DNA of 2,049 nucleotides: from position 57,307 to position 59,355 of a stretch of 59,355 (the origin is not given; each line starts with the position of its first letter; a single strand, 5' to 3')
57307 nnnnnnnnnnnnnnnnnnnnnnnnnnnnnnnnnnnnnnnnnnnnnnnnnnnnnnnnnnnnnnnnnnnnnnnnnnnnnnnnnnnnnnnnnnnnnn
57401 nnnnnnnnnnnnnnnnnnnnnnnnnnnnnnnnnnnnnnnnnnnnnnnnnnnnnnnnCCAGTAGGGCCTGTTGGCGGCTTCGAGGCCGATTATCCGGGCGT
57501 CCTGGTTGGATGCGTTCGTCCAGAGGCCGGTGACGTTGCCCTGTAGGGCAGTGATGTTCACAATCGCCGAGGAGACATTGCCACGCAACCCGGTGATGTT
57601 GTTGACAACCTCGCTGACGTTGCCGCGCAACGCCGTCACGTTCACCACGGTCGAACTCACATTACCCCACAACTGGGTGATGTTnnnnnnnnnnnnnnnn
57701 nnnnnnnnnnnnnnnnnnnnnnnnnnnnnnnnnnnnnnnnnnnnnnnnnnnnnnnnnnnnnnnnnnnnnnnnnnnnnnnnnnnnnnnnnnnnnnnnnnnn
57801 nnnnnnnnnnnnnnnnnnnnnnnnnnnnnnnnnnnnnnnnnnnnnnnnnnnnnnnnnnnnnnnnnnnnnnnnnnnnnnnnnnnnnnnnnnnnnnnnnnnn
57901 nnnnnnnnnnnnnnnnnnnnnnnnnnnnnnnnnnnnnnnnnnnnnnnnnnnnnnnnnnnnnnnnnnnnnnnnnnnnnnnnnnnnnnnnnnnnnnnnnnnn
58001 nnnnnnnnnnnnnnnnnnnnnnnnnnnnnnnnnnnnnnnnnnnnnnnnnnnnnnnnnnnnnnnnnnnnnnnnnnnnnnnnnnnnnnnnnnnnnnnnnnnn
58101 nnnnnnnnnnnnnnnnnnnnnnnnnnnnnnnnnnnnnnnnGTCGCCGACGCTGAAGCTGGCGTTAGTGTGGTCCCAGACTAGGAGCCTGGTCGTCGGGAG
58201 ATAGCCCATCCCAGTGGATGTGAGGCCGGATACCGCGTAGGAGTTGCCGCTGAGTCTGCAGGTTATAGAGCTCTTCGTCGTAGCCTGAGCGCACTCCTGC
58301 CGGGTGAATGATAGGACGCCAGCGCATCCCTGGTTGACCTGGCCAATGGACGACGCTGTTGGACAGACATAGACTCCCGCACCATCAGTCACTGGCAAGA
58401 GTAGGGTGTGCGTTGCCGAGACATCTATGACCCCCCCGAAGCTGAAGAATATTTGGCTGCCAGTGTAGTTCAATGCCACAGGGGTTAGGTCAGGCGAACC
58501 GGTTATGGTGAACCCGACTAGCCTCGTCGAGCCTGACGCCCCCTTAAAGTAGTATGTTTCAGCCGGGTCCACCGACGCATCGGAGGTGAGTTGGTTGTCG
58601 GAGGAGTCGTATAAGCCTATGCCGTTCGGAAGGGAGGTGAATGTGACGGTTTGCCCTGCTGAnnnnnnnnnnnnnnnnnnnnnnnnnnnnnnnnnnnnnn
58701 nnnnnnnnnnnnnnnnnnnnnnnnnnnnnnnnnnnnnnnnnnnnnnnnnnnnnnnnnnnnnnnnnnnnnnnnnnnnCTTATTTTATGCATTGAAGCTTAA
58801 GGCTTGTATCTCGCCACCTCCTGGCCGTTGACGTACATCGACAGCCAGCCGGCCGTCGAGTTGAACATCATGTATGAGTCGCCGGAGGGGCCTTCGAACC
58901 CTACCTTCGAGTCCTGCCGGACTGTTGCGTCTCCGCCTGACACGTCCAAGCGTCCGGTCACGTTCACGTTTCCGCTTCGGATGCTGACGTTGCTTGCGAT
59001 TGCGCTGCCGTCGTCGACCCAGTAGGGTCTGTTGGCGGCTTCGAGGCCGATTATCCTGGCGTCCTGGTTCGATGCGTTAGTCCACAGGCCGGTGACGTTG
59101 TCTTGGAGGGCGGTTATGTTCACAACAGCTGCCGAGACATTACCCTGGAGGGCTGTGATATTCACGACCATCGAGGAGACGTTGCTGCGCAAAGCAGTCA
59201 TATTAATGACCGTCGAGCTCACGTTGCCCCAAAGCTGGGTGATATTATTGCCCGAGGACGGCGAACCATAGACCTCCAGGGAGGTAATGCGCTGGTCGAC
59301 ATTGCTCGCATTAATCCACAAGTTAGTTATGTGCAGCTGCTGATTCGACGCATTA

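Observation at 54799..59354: Fibre proteins with an N-glycosylation sequon in every heptad of the stalk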

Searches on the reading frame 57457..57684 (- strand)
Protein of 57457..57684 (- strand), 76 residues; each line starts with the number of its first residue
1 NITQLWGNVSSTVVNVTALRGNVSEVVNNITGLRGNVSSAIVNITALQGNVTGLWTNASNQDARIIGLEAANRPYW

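Call 43: search_protein_representatives(alignment_id=A1)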
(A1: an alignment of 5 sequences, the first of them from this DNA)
Query: 5 sequences, 76 profile positions. Proteins with E-value up to 0.001 (for the whole library): 223; up to 1e-10: 36; up to 1e-30: 5. The best 150 are listed.
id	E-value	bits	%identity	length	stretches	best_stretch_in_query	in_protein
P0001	1.6e-104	358.0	-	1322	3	1-76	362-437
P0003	2.0e-74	261.6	-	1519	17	1-73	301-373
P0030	4.0e-41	154.9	-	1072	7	21-75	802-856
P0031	1.7e-36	140.1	-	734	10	29-72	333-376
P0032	9.6e-33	128.1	-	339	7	48-70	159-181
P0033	2.0e-30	120.7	-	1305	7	6-70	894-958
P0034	8.5e-29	115.5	-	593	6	1-64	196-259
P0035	2.3e-21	91.6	-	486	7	39-67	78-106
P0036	4.8e-21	90.6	-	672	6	9-70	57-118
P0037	5.7e-21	90.4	-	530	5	1-70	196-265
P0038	6.0e-21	90.3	-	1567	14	14-69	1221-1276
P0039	1.6e-19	85.8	-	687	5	36-72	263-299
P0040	6.6e-18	80.6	-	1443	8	1-71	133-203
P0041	1.4e-17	79.5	-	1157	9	11-68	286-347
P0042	1.5e-16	76.2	-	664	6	46-72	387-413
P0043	3.6e-16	75.0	-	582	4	40-69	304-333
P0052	5.1e-13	64.9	-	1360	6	1-70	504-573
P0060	3.2e-11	59.1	-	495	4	1-72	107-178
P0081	8.9e-09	51.3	-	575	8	10-58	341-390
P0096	1.2e-07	47.7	-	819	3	42-69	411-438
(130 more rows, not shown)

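Call 49: find_homologous_proteins(query=A1, max_evalue=0.001)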
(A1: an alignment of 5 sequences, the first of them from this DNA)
Query A1 (5 sequences) (76 aa, profile of the alignment): 2 proteins with E <= 0.001 among 369 candidates.
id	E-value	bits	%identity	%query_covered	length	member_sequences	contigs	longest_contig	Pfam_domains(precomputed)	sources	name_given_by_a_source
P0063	2.3e-10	58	39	82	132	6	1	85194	PF04728.19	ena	-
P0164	1.0e-4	40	37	75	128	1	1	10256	PF16331.11,PF04513.18,PF10805.15,PF07889.18,PF05531.18,PF04728.19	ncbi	-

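Call 50: find_encoding_contigs(protein=P0034, flank=6000, max_places=2)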
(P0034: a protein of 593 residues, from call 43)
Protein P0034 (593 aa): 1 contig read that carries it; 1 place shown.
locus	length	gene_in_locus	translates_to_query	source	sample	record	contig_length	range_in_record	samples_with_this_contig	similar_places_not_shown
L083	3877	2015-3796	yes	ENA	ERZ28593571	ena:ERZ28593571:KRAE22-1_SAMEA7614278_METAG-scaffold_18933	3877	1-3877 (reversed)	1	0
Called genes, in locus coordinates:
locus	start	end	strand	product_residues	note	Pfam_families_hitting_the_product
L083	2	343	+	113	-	?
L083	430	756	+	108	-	-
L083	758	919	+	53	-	-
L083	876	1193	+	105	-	-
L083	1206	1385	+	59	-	-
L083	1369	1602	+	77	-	-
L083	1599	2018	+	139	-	-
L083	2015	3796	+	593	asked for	-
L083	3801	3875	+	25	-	?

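Call 51: find_encoding_contigs(protein=P0030, flank=6000, max_places=2)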
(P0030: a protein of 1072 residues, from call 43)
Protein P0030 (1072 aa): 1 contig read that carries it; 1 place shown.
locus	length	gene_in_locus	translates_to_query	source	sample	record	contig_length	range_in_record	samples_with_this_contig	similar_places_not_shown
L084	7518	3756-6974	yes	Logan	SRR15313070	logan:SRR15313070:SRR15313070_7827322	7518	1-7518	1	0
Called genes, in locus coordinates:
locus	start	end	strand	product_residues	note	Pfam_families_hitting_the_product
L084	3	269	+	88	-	?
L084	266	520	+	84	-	-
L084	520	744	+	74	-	-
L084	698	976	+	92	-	-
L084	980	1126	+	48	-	-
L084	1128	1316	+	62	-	-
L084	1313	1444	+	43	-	-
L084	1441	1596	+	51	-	-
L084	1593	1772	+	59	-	-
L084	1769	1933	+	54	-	-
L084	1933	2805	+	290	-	-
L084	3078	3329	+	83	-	-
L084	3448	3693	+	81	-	-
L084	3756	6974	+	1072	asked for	-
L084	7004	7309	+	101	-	-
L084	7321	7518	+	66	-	?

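Call 63: find_encoding_contigs(protein=P0052, flank=8000, max_places=1)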
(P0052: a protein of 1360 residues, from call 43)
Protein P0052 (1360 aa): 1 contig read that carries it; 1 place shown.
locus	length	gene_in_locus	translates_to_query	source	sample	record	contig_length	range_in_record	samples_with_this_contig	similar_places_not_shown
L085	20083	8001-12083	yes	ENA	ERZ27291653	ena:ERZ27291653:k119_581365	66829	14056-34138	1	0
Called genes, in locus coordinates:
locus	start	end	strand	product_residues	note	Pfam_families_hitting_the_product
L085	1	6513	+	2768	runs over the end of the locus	PF20155:TMP_3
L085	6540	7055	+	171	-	-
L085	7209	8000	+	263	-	-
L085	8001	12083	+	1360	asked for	PF06605:Prophage_tail (weak), PF10174:Cast (faint), PF08702:Fib_alpha (faint), PF10473:CENP-F_leu_zip (faint), PF24161:CCDC39 (faint), PF25994:HH_AprE (faint)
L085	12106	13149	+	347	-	PF00535:Glycos_transf_2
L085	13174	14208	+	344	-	PF00535:Glycos_transf_2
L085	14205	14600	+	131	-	-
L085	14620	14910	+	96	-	-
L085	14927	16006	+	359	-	-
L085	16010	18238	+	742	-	-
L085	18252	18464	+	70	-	-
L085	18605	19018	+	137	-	-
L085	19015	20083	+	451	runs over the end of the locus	PF19789:DUF6273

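Call 64: find_encoding_contigs(protein=P0041, flank=8000, max_places=1)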
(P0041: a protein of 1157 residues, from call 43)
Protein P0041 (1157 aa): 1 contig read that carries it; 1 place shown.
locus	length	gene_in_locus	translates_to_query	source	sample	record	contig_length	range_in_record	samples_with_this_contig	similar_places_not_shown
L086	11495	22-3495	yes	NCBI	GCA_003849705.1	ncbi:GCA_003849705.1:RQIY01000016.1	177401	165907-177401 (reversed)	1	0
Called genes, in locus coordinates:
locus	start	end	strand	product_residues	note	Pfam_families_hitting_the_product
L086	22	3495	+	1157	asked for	PF04513:Baculo_PEP_C (faint), PF05377:FlaC_arch (faint), PF05531:NPV_P10 (faint), PF05662:YadA_stalk (weak), PF05662:YadA_stalk, PF05658:YadA_head (weak), PF05662:YadA_stalk (weak), PF03895:YadA_anchor, +25 more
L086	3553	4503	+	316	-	PF00691:OmpA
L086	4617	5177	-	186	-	PF06172:Cupin_5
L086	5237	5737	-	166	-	PF02464:CinA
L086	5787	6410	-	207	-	PF04608:PgpA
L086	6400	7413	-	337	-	PF00586:AIRS, PF02769:AIRS_C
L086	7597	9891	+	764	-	PF00390:malic, PF03949:Malic_M, PF01515:PTA_PTB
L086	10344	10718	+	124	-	PF00545:Ribonuclease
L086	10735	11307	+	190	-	PF01337:Barstar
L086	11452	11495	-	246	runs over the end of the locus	PF20260:PUA_4, PF04452:Methyltrans_RNA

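Call 65: find_encoding_contigs(protein=P0035, flank=8000, max_places=1)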
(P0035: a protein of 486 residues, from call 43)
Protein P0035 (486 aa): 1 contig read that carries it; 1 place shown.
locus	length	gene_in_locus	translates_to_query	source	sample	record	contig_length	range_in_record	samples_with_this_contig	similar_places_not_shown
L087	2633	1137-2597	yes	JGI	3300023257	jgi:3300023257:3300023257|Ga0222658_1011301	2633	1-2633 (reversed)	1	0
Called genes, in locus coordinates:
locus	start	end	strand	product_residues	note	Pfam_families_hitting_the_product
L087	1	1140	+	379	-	?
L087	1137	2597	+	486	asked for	-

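Call 69: search_protein_families(library=phrogs, proteins=[P0030, P0034], max_evalue=0.001)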
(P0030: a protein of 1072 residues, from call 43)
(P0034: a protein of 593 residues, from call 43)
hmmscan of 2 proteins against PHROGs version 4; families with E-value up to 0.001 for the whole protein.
P0030 (1072 aa): 0 families

P0034 (593 aa): 0 families

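Call 72: find_encoding_contigs(protein=P0043, flank=10000, max_places=1)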
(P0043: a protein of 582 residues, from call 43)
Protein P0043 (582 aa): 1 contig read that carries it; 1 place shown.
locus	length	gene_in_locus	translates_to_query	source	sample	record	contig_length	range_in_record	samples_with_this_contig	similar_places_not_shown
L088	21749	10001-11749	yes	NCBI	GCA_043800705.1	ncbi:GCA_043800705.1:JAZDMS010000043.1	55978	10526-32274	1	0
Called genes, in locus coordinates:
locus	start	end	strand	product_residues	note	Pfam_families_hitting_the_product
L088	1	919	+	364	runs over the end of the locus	-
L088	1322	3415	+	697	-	-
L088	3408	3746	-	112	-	PF13426:PAS_9 (weak)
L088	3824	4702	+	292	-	PF01634:HisG, PF08029:HisG_C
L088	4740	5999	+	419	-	-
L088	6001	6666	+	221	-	PF01351:RNase_HII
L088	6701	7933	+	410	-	-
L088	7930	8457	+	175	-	-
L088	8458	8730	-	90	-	PF00736:EF1_GNE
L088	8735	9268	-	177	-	PF00252:Ribosomal_L16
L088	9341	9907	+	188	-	PF21715:CggR_N (weak), PF22167:PH0730-like_N, PF14544:DUF4443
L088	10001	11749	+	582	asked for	-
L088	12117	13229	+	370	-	PF01637:ATPase_2 (weak), PF13191:AAA_16, PF00004:AAA, PF13401:AAA_22, PF22703:Cdc6_lid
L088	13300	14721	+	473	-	PF13598:DUF4139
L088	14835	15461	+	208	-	PF01872:RibD_C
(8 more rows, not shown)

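Call 73: find_encoding_contigs(protein=P0096, flank=10000, max_places=1)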
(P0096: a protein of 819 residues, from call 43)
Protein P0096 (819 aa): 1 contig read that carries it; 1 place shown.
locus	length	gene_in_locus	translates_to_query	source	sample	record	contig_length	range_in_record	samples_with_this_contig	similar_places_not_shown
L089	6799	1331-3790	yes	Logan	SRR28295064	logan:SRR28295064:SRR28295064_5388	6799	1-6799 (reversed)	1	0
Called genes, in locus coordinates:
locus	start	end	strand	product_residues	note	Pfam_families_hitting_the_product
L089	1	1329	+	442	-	?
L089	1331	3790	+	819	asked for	-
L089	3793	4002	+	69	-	-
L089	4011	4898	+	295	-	-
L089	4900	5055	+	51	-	-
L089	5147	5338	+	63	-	-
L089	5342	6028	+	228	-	-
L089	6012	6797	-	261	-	?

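Call 76: search_protein_families(library=phrogs, proteins=[L089:64-1329:+, L089:4011-4898:+, L089:5342-6028:+, L089:6012-6728:-, L084:1933-2805:+, L084:7004-7309:+, L083:1599-2018:+, L083:430-756:+], max_evalue=0.01)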
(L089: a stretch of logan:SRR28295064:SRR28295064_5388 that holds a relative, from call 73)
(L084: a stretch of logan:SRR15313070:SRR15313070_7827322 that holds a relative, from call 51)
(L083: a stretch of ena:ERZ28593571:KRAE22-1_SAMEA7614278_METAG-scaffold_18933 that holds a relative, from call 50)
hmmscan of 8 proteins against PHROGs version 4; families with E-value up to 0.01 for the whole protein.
L089:64-1329:+ (421 aa): 0 families

L089:4011-4898:+ (295 aa): 0 families

L089:5342-6028:+ (228 aa): 4 families
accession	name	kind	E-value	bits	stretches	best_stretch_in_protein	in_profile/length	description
phrog_11343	-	unknown function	2.2e-05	25.1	1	2-130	79-211/331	-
phrog_197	-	moron, auxiliary metabolic gene and host takeover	0.0001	22.9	1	1-113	27-154/486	Zot-like toxin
phrog_20922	-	head and packaging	0.0008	19.4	1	52-121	74-139/318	head morphogenesis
phrog_7937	-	unknown function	0.0016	19.7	1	3-38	2-35/111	-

L089:6012-6728:- (238 aa): 0 families

L084:1933-2805:+ (290 aa): 0 families

L084:7004-7309:+ (101 aa): 0 families

L083:1599-2018:+ (139 aa): 0 families

L083:430-756:+ (108 aa): 0 families

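Call 77: search_protein_families(library=pfam, proteins=[L089:64-1329:+, L089:4011-4898:+, L089:5342-6028:+, L089:6012-6728:-, L084:1933-2805:+, L084:7004-7309:+, L083:1599-2018:+, L083:430-756:+], max_evalue=0.01)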
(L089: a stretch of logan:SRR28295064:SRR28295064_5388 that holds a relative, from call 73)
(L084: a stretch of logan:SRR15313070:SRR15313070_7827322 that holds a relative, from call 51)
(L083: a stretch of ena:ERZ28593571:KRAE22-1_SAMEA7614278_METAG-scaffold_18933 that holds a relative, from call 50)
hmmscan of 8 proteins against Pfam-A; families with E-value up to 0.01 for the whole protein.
L089:64-1329:+ (421 aa): 0 families

L089:4011-4898:+ (295 aa): 0 families

L089:5342-6028:+ (228 aa): 1 family
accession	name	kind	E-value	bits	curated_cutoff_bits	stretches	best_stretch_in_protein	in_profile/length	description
PF20720.3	nSTAND3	-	0.00013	22.2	27.2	1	2-103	19-111/155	Novel STAND NTPase 3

L089:6012-6728:- (238 aa): 0 families

L084:1933-2805:+ (290 aa): 0 families

L084:7004-7309:+ (101 aa): 0 families

L083:1599-2018:+ (139 aa): 0 families

L083:430-756:+ (108 aa): 1 family
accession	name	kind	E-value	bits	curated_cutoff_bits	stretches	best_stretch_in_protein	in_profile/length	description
PF00036.39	EF-hand_1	-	0.0044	16.9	25.4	0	81-94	8-21/29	EF hand domain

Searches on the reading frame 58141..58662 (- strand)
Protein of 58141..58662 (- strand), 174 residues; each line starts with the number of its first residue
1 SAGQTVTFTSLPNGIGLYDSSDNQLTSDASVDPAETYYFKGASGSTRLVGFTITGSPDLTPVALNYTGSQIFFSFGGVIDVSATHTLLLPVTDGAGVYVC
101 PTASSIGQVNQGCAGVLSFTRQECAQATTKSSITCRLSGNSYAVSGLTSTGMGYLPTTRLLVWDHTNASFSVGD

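Call 68: search_protein_families(library=pfam, proteins=[window:58141-58662:-], max_evalue=1)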
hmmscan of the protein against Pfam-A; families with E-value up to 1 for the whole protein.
seq(174 aa): 0 families

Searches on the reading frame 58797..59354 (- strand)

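Call 6: search_protein_families(library=pfam, proteins=[window:58797-59354:-], max_evalue=1)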
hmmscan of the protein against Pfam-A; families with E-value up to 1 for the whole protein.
window:58797-59354:- (185 aa): 3 families
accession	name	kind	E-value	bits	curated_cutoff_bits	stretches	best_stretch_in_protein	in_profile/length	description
PF24300.1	KWL1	-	0.0061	16.6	27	1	111-176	125-189/202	Kiwellin-1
PF08702.15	Fib_alpha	-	0.07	13.8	29.9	1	32-88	70-126/143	Fibrinogen alpha/beta chain family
PF10046.14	BLOC1_2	-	0.086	13.7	33.4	1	38-106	25-93/96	Biogenesis of lysosome-related organelles complex-1 subunit 2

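Call 7: search_protein_families(library=ncbifam, proteins=[window:58797-59354:-], max_evalue=1)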
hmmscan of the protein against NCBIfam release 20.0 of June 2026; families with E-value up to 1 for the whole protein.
window:58797-59354:- (185 aa): 1 family
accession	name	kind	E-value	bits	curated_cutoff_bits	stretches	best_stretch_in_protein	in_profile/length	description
NF038218.1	IcmG_DotF_IVB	equivalog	0.00062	19.5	200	1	31-113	112-194/266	type IVB secretion system protein IcmG/DotF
